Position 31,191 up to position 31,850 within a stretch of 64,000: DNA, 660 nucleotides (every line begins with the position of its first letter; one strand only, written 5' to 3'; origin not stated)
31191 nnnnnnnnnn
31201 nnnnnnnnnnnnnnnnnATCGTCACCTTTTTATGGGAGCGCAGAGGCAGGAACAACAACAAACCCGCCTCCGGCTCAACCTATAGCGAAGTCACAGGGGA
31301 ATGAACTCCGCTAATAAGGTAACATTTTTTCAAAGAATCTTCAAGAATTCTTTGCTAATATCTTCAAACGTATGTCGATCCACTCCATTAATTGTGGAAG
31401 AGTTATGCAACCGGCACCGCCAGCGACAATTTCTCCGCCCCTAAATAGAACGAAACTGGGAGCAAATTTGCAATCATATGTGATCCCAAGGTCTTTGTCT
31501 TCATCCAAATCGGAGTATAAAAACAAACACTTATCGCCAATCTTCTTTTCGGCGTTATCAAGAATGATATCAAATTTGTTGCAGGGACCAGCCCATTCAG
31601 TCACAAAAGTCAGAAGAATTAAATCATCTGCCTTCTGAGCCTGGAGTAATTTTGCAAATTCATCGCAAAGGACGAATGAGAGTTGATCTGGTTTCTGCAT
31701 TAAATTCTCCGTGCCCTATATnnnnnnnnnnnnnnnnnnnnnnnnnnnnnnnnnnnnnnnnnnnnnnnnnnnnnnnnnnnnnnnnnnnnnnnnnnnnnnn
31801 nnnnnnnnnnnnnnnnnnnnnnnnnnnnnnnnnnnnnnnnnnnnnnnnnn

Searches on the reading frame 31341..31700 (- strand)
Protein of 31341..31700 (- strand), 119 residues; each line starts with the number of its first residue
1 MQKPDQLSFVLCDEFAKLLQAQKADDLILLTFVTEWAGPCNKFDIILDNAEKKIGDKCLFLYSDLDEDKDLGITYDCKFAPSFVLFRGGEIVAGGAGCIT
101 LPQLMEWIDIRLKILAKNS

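Call 4: search_protein_families(library=pfam, proteins=[window:31341-31700:-], max_evalue=0.01)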
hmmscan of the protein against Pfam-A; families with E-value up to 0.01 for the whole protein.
window:31341-31700:- (119 aa): 1 family
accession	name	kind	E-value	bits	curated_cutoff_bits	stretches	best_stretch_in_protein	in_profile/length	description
PF00085.26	Thioredoxin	-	4.3e-11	43.2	23.5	1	14-109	9-102/103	Thioredoxin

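Call 5: search_protein_families(library=ncbifam, proteins=[window:31341-31700:-], max_evalue=0.01)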
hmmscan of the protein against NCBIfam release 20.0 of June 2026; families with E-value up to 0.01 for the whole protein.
window:31341-31700:- (119 aa): 3 families
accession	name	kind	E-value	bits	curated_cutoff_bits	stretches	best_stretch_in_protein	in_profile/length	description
NF006898.0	PRK09381.1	equivalog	4.8e-11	43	138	1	20-112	16-108/109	thioredoxin TrxA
TIGR01068.1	thioredoxin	equivalog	1.7e-10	40.9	96.8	1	22-109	11-98/101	thioredoxin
NF008229.0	PRK10996.1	equivalog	8.1e-09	35.3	125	1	15-112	45-139/141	thioredoxin TrxC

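Call 6: search_protein_families(library=phrogs, proteins=[window:31341-31700:-], max_evalue=0.001)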
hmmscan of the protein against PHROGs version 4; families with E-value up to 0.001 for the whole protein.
window:31341-31700:- (119 aa): 0 families
